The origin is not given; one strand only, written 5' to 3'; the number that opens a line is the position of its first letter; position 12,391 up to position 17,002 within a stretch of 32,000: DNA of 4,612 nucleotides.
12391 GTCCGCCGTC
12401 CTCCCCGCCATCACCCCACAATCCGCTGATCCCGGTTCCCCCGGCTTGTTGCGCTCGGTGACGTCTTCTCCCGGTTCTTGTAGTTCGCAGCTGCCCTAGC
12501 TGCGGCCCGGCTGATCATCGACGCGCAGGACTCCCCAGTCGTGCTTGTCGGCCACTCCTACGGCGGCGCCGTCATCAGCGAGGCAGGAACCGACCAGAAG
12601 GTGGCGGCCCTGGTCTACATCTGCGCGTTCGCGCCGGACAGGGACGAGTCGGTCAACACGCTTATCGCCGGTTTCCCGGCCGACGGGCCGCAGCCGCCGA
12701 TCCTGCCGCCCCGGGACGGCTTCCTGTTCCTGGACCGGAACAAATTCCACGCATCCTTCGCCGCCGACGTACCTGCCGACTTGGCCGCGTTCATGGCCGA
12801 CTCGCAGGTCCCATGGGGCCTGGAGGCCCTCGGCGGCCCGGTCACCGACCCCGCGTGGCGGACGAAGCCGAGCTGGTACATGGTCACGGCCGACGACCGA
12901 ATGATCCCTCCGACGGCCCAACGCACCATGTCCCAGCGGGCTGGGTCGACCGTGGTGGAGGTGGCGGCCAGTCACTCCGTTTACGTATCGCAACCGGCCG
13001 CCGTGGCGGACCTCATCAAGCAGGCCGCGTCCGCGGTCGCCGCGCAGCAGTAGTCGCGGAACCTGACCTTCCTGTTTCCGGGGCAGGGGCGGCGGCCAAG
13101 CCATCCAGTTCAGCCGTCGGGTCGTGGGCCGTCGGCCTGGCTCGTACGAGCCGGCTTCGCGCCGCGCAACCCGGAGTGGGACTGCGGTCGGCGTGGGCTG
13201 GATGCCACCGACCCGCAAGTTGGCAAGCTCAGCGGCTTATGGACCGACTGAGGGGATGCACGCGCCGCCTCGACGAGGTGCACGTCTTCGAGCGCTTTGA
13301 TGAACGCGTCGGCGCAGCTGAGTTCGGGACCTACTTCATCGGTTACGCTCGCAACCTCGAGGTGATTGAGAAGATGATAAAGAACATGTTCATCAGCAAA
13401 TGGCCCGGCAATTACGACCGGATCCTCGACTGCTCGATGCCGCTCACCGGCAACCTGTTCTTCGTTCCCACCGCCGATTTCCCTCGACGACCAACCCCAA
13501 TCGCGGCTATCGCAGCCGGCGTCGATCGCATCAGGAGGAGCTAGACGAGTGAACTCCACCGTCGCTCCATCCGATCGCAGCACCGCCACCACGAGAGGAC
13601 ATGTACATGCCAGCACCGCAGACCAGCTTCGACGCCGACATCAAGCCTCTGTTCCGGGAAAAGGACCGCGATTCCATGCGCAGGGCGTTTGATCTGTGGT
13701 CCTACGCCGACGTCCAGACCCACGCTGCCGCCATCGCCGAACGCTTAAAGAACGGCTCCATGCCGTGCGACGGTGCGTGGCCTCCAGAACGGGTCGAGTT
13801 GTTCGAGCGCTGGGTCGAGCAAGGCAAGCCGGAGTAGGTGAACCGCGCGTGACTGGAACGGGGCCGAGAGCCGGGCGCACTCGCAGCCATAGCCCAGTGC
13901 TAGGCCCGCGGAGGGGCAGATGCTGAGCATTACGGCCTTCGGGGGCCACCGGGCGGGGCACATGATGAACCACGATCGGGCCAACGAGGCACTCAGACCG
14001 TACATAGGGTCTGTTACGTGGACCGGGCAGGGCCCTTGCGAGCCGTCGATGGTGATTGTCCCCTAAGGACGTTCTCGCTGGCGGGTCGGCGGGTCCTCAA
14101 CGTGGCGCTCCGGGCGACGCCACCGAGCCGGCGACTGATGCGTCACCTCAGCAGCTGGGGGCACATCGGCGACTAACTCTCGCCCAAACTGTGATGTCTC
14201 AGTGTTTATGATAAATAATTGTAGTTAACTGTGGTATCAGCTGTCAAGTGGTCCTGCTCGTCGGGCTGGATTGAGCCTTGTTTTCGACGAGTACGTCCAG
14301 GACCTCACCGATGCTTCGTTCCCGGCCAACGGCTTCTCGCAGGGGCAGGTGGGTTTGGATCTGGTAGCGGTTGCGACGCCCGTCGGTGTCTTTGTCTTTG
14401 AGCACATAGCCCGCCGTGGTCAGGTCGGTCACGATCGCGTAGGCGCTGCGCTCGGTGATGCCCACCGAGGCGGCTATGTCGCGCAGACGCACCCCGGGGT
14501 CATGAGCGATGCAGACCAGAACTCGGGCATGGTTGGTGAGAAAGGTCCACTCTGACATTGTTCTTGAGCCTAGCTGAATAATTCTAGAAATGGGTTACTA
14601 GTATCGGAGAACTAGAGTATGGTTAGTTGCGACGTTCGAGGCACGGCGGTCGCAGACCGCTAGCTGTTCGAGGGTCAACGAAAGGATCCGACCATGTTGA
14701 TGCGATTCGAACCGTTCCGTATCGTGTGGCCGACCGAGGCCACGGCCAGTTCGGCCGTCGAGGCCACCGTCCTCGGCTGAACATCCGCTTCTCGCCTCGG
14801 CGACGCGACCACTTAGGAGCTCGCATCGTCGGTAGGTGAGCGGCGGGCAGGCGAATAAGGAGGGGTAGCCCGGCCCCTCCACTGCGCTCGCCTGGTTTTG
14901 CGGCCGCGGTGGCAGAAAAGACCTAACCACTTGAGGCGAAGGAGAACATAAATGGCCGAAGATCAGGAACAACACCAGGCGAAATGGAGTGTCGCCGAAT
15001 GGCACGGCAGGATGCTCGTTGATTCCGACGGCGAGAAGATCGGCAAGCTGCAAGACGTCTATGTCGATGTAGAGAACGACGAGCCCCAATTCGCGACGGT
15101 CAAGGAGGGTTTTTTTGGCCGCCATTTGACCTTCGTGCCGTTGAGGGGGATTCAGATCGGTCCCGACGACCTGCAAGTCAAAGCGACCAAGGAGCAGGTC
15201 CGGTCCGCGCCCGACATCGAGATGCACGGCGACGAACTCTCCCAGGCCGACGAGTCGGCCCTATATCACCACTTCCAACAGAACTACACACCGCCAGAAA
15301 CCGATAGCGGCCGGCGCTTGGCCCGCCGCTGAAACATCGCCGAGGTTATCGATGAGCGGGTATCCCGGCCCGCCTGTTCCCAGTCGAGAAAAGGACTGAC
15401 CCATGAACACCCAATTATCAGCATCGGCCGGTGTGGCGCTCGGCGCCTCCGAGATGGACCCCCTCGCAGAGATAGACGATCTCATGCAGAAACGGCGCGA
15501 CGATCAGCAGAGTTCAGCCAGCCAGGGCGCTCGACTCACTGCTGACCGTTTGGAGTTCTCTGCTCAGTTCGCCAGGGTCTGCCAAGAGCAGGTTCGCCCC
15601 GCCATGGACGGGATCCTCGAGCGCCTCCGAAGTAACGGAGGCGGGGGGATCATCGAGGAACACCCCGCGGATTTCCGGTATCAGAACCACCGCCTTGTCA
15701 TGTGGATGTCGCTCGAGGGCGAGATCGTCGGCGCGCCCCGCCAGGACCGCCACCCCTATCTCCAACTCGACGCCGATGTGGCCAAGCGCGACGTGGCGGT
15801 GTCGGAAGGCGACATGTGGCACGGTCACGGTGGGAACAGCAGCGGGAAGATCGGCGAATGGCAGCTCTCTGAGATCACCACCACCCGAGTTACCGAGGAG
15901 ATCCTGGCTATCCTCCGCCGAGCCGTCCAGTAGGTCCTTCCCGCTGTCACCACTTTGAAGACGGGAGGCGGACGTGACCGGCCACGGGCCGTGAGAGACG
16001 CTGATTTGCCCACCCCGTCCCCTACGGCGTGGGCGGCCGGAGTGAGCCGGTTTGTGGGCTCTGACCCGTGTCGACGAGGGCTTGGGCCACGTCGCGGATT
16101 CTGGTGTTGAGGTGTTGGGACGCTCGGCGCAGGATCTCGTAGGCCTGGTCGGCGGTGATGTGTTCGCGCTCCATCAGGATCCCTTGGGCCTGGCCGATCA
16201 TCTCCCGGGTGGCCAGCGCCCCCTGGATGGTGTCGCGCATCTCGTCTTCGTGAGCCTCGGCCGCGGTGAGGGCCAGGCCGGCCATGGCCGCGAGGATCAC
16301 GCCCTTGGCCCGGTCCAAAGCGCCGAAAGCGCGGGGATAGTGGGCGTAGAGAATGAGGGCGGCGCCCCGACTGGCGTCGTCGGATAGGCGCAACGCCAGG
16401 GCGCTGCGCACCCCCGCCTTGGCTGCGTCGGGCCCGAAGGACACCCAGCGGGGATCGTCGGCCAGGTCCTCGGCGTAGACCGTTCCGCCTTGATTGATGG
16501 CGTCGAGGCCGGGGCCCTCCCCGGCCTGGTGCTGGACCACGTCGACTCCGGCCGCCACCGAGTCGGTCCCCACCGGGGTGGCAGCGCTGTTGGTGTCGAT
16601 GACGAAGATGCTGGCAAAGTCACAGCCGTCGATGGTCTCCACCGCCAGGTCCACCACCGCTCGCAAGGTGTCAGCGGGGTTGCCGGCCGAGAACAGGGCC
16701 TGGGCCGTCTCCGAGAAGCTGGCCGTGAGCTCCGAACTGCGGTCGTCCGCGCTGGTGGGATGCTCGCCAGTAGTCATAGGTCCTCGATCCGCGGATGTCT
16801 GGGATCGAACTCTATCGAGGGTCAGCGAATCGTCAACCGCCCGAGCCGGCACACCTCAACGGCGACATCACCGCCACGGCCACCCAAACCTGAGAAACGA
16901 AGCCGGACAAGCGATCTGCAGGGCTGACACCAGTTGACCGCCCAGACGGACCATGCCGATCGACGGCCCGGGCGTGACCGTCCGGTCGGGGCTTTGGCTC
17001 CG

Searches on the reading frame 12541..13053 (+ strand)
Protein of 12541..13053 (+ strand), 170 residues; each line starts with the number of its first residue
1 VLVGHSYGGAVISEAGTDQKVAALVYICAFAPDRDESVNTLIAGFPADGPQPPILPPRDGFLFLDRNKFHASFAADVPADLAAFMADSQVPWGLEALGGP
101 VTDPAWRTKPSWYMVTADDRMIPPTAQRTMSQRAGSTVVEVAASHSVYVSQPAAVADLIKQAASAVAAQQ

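Call 10: search_protein_families(library=pfam, proteins=[window:12541-13053:+], max_evalue=0.01)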
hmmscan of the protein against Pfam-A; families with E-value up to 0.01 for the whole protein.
window:12541-13053:+ (170 aa): 3 families
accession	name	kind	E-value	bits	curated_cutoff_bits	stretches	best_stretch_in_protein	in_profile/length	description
PF12697.13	Abhydrolase_6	-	5.7e-20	73.3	26.3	1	2-157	70-216/217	Alpha/beta hydrolase family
PF00561.26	Abhydrolase_1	-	0.00053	20.2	25.8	0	2-148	73-241/245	alpha/beta hydrolase fold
PF12146.15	Hydrolase_4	-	0.0027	17.5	27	0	2-30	80-110/239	Serine aminopeptidase, S33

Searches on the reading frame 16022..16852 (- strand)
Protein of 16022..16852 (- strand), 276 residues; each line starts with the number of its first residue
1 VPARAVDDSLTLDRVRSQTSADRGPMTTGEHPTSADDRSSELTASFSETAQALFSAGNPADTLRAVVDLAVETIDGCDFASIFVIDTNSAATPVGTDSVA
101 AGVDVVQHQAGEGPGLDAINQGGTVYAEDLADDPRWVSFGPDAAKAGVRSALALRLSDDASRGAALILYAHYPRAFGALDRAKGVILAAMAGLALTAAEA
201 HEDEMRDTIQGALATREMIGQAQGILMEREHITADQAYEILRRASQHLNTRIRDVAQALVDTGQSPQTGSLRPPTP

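Call 69: search_protein_families(library=pfam, proteins=[window:16022-16852:-], max_evalue=0.001)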
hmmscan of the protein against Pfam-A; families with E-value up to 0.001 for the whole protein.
window:16022-16852:- (276 aa): 2 families
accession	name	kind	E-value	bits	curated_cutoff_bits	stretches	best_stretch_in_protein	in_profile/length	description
PF03861.19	ANTAR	-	4.6e-19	68.4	27.3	1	209-260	3-54/54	ANTAR domain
PF13185.12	GAF_2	-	2.4e-11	44.4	28.6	1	58-195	3-135/136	GAF domain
